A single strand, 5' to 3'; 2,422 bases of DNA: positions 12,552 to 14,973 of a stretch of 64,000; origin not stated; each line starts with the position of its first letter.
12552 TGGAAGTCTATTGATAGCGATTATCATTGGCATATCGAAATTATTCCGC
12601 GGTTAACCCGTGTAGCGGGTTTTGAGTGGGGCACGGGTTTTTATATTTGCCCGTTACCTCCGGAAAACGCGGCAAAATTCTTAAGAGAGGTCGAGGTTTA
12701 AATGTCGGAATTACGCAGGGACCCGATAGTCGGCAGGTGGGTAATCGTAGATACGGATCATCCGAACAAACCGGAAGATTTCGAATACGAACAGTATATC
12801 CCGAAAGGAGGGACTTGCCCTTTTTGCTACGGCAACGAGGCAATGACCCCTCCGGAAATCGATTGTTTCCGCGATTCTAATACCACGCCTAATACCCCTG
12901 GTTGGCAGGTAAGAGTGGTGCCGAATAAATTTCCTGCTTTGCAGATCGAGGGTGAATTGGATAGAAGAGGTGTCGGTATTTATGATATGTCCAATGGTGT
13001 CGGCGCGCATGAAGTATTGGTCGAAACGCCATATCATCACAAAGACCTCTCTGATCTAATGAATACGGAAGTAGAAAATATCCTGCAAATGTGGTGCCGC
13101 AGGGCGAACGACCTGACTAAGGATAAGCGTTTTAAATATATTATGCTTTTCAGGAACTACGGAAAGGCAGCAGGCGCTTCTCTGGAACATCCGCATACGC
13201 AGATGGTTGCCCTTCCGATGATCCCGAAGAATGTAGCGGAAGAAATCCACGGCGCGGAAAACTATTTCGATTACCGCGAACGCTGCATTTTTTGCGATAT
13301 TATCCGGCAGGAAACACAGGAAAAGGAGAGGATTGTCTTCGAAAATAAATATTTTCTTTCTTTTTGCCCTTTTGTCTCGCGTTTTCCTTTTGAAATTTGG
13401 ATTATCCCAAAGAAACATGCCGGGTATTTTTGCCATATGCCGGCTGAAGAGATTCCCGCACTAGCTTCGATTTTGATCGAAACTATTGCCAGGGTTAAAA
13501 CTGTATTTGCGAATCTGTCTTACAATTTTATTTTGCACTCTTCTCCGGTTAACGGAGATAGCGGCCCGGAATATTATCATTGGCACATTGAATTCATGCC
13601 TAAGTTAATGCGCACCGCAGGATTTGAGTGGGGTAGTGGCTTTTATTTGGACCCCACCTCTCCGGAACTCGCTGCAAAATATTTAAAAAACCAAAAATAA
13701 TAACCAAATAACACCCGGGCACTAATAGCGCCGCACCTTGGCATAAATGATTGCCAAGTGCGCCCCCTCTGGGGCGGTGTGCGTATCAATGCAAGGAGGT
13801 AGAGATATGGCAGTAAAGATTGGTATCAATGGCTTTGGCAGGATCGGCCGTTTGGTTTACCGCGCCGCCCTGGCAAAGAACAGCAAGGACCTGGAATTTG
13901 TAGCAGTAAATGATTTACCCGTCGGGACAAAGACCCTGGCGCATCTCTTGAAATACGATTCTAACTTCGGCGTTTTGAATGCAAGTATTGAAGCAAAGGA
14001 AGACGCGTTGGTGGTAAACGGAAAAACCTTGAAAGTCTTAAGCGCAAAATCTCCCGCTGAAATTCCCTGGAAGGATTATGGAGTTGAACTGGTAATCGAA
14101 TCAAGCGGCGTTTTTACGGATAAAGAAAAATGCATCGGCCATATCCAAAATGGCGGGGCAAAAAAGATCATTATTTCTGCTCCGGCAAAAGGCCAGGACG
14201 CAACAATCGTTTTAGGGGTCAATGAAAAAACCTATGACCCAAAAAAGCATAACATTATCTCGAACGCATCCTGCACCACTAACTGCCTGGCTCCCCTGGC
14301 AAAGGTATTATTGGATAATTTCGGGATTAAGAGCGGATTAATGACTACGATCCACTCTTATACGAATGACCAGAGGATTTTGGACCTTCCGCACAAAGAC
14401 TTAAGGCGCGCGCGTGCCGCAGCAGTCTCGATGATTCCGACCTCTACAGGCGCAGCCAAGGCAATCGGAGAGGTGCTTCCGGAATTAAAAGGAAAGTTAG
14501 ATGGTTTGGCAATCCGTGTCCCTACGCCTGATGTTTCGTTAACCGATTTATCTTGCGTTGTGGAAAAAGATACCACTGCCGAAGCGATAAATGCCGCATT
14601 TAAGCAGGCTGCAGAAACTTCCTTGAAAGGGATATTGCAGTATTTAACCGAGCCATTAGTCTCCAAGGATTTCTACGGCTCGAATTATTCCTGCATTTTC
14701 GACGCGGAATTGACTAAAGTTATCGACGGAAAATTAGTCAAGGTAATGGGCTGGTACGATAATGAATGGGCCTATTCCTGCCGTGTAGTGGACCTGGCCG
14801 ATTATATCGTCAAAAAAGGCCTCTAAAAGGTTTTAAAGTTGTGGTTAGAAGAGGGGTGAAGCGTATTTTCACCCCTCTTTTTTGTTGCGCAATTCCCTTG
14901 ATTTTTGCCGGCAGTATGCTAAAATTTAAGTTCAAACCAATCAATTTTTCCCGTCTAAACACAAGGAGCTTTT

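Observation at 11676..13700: Tandem GalT-family paralogues: one with canonical HPHTQ, one pseudoenzyme-like with HSRSQ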

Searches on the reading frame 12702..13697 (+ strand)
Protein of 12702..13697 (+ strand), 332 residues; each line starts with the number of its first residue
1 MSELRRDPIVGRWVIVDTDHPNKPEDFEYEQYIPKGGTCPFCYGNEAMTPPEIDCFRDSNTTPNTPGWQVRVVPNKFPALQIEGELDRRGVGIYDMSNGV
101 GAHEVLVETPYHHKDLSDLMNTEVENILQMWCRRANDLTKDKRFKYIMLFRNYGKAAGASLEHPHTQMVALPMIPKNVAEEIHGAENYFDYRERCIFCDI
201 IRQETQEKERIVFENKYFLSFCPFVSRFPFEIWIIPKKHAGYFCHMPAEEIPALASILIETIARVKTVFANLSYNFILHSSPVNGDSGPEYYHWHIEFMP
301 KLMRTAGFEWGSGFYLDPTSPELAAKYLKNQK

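Call 4: search_protein_families(library=pfam, proteins=[window:12702-13697:+], max_evalue=0.01)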
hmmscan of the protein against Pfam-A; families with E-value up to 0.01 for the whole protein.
window:12702-13697:+ (332 aa): 7 families
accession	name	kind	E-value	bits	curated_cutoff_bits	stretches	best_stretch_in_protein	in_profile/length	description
PF02744.22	GalP_UDP_tr_C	-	6.4e-14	52.5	29.2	1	185-306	5-125/165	Galactose-1-phosphate uridyl transferase, C-terminal domain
PF01087.27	GalP_UDP_transf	-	3.4e-13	50.9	22.1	1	3-175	13-184/184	Galactose-1-phosphate uridyl transferase, N-terminal domain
PF16268.10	DUF4921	-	2.8e-12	46.8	28.5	1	124-322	200-387/425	Domain of unknown function (DUF4921)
PF16285.10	DUF4931_N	-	2.4e-10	41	24.1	1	104-171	54-121/124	Domain of unknown function (DUF4931) N-terminal domain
PF01230.28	HIT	-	2.2e-09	38.3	21.5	1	205-296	2-90/98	HIT domain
PF19327.4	Ap4A_phos_N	-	0.00034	20.6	23.1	1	148-178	137-167/177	Ap4A phosphorylase N-terminal domain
PF11969.13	DcpS_C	-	0.0015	19.4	24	0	194-297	1-98/114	Scavenger mRNA decapping enzyme C-term binding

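Call 5: search_protein_families(library=ncbifam, proteins=[window:12702-13697:+], max_evalue=0.01)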
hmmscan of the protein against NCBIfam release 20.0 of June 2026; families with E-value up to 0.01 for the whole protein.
window:12702-13697:+ (332 aa): 4 families
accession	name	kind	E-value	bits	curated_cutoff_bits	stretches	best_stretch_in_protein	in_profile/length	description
NF008724.0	PRK11720.1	equivalog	5.9e-43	147.3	448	1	5-307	13-308/348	UDP-glucose--hexose-1-phosphate uridylyltransferase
TIGR00209.1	galT_1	equivalog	3.7e-39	134.7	102.1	1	5-307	14-309/349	galactose-1-phosphate uridylyltransferase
NF045834.1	M_plasma_HinT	exception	0.0059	17.5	130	0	87-169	18-99/102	histidine triad protein HinT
NF052622.1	ATPAdlTfActino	equivalog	0.0059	16.1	290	0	109-169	78-140/176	ATP adenylyltransferase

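Call 8: search_solved_structures(query=window:12702-13697:+, max_evalue=0.001, show_alignments=1)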
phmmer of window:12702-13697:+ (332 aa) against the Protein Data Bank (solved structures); distinct sequences matched with E-value up to 0.001: 13.
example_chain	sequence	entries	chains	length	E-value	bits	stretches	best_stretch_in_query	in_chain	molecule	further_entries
1z84_A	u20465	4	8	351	4.3e-66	226.2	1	3-329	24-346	galactose-1-phosphate uridyl transferase-like protein | putative galactose-1-phosphate uridyl transferase | Probable galactose-1-phosphate uridyl transferase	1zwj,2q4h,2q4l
2h39_A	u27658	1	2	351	1e-64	221.7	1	3-329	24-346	Probable galactose-1-phosphate uridyl transferase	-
6k5z_A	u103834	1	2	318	7e-42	146.5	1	3-326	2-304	Galactose-1-phosphate uridylyltransferase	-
6k9z_A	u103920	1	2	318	1.2e-40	142.5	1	3-326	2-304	Galactose-1-phosphate uridylyltransferase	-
1hxp_A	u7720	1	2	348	2.7e-24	88.7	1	5-308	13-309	HEXOSE-1-PHOSPHATE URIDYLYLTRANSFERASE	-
1hxq_A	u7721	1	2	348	4.5e-24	88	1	5-308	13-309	HEXOSE-1-PHOSPHATE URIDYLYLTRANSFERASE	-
1gup_A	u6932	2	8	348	1e-22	83.5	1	5-308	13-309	GALACTOSE-1-PHOSPHATE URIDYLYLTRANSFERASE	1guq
5in3_B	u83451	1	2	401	3.3e-22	81.8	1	4-307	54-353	Galactose-1-phosphate uridylyltransferase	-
6gqd_A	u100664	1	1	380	3.7e-22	81.7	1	4-307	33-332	Galactose-1-phosphate uridylyltransferase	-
6d6j_A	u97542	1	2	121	1.6e-08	36.8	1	190-299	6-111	HIT family hydrolase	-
4egu_A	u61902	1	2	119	1.6e-05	27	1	192-301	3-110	histidine triad (HIT) protein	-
5waa_A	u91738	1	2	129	0.00012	24.1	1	195-298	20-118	Histidine triad nucleotide-binding protein 1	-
3imi_A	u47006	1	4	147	0.00022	23.2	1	192-308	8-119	HIT family protein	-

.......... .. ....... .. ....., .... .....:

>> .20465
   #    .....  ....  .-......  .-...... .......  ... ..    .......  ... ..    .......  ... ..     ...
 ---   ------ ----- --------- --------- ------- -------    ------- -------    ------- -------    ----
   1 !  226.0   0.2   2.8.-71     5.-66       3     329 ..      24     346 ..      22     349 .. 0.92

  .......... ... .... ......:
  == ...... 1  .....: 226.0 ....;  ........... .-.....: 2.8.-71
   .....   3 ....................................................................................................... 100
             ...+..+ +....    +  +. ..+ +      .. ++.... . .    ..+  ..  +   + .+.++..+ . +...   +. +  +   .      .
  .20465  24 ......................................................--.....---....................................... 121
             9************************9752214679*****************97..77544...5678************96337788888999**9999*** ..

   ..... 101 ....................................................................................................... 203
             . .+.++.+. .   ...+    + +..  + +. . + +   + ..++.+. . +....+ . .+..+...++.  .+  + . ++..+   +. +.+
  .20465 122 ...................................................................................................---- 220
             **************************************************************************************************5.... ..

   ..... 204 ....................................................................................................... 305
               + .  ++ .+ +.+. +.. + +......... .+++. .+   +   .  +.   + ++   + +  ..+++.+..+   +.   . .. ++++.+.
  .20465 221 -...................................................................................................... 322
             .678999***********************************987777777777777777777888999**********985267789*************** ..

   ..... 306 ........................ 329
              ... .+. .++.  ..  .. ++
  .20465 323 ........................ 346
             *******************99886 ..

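Call 23: search_solved_structures(query=window:12702-13697:+, max_evalue=1e-20, show_alignments=5)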
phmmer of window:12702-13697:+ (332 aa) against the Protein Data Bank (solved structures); distinct sequences matched with E-value up to 1e-20: 9.
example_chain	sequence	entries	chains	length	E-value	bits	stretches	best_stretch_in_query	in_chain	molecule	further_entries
1z84_A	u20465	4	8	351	4.3e-66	226.2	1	3-329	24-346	galactose-1-phosphate uridyl transferase-like protein | putative galactose-1-phosphate uridyl transferase | Probable galactose-1-phosphate uridyl transferase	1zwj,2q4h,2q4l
2h39_A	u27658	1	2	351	1e-64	221.7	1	3-329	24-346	Probable galactose-1-phosphate uridyl transferase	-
6k5z_A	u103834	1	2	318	7e-42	146.5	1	3-326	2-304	Galactose-1-phosphate uridylyltransferase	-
6k9z_A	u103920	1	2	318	1.2e-40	142.5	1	3-326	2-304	Galactose-1-phosphate uridylyltransferase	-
1hxp_A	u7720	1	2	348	2.7e-24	88.7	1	5-308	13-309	HEXOSE-1-PHOSPHATE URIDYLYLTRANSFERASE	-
1hxq_A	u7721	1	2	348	4.5e-24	88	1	5-308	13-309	HEXOSE-1-PHOSPHATE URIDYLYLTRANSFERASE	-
1gup_A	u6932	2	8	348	1e-22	83.5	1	5-308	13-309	GALACTOSE-1-PHOSPHATE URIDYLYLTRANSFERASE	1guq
5in3_B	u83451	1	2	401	3.3e-22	81.8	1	4-307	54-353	Galactose-1-phosphate uridylyltransferase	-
6gqd_A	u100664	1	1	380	3.7e-22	81.7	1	4-307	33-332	Galactose-1-phosphate uridylyltransferase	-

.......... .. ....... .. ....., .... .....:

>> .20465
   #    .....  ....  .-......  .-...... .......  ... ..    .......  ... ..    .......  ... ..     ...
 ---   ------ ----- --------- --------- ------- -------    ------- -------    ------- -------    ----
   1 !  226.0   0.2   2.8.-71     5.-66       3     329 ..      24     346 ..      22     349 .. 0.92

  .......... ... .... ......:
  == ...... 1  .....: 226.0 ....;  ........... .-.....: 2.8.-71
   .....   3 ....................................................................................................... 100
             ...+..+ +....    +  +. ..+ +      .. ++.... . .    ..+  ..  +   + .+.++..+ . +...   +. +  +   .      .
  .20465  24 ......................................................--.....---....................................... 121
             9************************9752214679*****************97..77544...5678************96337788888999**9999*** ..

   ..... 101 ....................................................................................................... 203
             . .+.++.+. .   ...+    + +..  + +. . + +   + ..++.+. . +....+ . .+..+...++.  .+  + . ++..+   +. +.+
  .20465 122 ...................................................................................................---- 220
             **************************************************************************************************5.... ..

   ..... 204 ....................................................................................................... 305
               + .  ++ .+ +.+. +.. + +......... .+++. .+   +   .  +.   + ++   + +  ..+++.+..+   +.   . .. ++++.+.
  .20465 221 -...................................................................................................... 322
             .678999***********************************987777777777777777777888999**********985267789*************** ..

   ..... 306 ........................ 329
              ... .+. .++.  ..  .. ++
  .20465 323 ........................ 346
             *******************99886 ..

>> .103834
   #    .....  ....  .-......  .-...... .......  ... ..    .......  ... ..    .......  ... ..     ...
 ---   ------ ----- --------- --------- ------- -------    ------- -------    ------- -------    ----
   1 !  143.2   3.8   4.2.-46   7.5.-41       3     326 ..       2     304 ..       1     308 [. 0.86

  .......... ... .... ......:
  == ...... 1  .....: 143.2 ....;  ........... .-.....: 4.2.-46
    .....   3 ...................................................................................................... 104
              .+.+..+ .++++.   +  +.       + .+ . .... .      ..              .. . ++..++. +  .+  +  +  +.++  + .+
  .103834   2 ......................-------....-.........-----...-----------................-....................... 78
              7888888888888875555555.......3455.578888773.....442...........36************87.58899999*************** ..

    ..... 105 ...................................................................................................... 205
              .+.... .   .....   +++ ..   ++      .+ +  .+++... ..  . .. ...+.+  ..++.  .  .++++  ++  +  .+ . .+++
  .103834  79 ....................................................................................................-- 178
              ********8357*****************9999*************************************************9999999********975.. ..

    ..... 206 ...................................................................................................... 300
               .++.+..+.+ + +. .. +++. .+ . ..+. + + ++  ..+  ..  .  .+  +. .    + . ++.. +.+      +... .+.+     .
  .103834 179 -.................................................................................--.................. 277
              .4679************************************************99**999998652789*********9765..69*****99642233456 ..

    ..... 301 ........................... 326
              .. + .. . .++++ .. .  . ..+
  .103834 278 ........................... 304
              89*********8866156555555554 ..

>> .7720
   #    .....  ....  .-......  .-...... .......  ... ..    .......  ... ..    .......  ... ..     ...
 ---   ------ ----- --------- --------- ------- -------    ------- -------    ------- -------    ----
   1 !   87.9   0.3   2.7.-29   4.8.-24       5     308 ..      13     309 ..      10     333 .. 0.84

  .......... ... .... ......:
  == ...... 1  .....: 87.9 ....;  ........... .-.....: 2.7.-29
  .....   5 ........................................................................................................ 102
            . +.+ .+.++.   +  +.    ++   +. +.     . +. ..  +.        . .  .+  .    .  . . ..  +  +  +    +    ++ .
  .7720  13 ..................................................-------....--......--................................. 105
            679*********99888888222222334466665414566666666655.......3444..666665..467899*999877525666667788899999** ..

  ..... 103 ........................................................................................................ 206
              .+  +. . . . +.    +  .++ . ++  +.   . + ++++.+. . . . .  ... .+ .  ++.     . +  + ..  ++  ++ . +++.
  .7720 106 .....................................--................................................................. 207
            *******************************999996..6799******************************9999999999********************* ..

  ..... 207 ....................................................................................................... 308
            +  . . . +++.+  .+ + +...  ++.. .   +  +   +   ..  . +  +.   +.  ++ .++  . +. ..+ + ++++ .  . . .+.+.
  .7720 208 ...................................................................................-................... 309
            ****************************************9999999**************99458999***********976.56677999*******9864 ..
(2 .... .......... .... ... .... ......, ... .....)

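Call 77: find_related_loci(query=window:12702-13697:+, collection=metagenome_contigs, flank=3000)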
Query window:12702-13697:+ (332 aa) in metagenome_contigs; peptide patterns used: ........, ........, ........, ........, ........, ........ (x = any residue, [..] = any of these).
600 stretches matched a pattern (row limit reached: there are more); 586 encode a relative of the query (tblastn E <= 1e-3); the best 80 are kept; 80 distinct loci.
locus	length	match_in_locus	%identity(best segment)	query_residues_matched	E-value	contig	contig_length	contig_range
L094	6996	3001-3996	83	1-332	0e+0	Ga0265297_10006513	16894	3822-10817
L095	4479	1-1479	81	1-330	0e+0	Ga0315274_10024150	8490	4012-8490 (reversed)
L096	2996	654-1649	81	1-332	0e+0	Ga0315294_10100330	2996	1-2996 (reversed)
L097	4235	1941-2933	81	1-331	0e+0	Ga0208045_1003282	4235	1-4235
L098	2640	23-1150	78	1-332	0e+0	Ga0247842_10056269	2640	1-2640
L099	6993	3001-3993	79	1-331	0e+0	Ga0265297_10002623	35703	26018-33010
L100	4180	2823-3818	79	1-332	0e+0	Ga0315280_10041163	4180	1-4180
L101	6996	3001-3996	78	1-332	0e+0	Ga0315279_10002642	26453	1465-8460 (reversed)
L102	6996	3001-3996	78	1-332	0e+0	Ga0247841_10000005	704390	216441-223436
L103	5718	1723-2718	77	1-332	0e+0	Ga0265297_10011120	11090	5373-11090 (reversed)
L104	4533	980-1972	79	1-331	0e+0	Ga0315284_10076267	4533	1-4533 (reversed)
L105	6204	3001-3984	78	1-328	0e+0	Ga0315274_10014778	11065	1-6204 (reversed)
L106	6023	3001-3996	78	1-332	0e+0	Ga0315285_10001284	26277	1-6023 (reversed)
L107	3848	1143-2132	77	1-330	0e+0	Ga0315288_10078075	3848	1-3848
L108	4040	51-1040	77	1-330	0e+0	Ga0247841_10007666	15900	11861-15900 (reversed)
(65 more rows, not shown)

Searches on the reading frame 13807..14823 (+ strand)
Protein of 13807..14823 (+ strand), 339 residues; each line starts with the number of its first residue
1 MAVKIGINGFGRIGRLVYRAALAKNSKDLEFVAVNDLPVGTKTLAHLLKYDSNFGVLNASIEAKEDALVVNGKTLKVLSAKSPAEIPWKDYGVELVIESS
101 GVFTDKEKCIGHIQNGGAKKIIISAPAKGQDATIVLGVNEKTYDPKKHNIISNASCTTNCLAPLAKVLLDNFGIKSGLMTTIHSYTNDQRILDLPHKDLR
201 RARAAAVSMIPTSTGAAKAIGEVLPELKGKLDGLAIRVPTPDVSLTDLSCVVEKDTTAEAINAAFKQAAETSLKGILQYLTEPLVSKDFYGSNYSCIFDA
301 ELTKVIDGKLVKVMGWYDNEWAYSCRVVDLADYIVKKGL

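Call 49: search_protein_families(library=pfam, proteins=[window:13807-14823:+], max_evalue=0.00001)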
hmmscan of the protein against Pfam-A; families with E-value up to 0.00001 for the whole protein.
window:13807-14823:+ (339 aa): 2 families
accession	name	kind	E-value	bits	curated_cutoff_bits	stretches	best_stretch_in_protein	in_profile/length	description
PF02800.25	Gp_dh_C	-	6.7e-70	234.2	24.4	1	161-317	1-158/158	Glyceraldehyde 3-phosphate dehydrogenase, C-terminal domain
PF00044.30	Gp_dh_N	-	9e-36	122.7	31.7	1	3-106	1-101/101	Glyceraldehyde 3-phosphate dehydrogenase, NAD binding domain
